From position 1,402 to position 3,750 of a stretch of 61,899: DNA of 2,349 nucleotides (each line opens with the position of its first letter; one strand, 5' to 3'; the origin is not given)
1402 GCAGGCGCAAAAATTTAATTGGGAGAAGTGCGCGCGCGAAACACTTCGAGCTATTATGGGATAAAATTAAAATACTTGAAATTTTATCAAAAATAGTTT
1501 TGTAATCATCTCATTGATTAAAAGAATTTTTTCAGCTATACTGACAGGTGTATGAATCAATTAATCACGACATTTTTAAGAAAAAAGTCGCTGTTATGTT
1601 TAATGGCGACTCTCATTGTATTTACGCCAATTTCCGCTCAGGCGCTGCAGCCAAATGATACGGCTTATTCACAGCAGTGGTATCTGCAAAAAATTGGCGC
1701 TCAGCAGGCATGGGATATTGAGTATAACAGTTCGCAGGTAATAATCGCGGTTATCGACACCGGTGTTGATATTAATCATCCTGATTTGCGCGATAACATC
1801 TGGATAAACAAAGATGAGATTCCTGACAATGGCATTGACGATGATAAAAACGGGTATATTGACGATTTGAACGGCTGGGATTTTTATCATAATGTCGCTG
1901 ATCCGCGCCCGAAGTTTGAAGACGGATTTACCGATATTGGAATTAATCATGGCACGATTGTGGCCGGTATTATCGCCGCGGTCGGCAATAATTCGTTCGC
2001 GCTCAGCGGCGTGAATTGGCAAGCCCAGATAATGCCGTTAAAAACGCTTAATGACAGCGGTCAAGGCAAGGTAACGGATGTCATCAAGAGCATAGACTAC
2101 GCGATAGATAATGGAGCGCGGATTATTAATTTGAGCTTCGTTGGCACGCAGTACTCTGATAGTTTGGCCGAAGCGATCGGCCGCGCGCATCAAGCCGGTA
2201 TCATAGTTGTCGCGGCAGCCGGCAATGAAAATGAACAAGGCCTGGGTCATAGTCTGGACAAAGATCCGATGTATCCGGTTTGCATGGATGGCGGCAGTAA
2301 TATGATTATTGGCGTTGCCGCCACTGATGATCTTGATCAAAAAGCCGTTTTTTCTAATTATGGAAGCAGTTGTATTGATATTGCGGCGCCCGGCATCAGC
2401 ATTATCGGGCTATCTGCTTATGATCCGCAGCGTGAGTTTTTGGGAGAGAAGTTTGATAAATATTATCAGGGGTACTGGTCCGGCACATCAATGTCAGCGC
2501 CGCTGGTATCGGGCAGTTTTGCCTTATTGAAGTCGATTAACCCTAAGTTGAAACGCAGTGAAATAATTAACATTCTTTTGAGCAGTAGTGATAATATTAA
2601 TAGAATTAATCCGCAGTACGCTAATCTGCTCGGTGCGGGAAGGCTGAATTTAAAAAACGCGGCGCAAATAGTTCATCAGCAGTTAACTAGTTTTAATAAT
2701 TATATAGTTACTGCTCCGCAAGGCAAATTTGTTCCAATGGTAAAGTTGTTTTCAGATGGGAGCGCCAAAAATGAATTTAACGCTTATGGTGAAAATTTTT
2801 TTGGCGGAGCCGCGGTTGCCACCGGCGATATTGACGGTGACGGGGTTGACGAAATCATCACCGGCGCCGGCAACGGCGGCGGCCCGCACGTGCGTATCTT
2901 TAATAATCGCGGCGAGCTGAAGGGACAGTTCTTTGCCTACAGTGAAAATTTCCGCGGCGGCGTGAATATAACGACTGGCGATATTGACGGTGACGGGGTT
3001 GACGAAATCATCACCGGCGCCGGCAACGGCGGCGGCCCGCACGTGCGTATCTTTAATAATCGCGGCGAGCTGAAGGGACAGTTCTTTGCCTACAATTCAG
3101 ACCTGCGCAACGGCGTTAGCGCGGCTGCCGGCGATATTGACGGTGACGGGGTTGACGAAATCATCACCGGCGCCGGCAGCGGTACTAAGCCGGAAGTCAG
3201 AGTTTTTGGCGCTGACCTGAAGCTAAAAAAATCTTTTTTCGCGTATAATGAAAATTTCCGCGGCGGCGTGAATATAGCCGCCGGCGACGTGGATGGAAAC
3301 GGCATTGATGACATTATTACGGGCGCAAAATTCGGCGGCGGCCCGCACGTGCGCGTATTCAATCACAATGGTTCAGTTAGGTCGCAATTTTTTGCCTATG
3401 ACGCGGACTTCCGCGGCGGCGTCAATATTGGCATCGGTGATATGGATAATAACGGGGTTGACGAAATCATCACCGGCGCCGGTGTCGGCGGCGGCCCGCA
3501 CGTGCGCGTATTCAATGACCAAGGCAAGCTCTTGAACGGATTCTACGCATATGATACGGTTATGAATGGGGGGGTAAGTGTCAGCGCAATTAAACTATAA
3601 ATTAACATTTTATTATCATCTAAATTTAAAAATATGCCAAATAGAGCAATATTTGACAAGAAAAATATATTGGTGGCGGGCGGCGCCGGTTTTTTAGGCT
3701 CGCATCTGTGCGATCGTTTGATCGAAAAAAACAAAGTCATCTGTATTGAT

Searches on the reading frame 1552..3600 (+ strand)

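Call 40: search_protein_families(library=ncbifam, proteins=[window:1552-3600:+], max_evalue=1e-10)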
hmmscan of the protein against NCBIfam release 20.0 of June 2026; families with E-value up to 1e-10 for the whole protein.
window:1552-3600:+ (682 aa): 4 families
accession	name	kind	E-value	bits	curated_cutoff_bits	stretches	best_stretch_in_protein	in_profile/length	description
TIGR03921.1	T7SS_mycosin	equivalog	1.2e-43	149.5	278.75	1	128-372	48-286/353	type VII secretion-associated serine protease mycosin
NF033595.1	denti_PrtP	equivalog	1.1e-30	106.9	300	1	192-377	342-508/606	dentilisin complex serine proteinase subunit PrtP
NF049966.1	QH_SP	equivalog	1.1e-12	47.9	165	0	132-227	41-126/219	subtilisin-like serine protease QhpE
TIGR03895.1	protease_PatA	subfamily_domain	3.1e-12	46.1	421.05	1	133-380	1-234/606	PatA/PatG family cyanobactin maturation protease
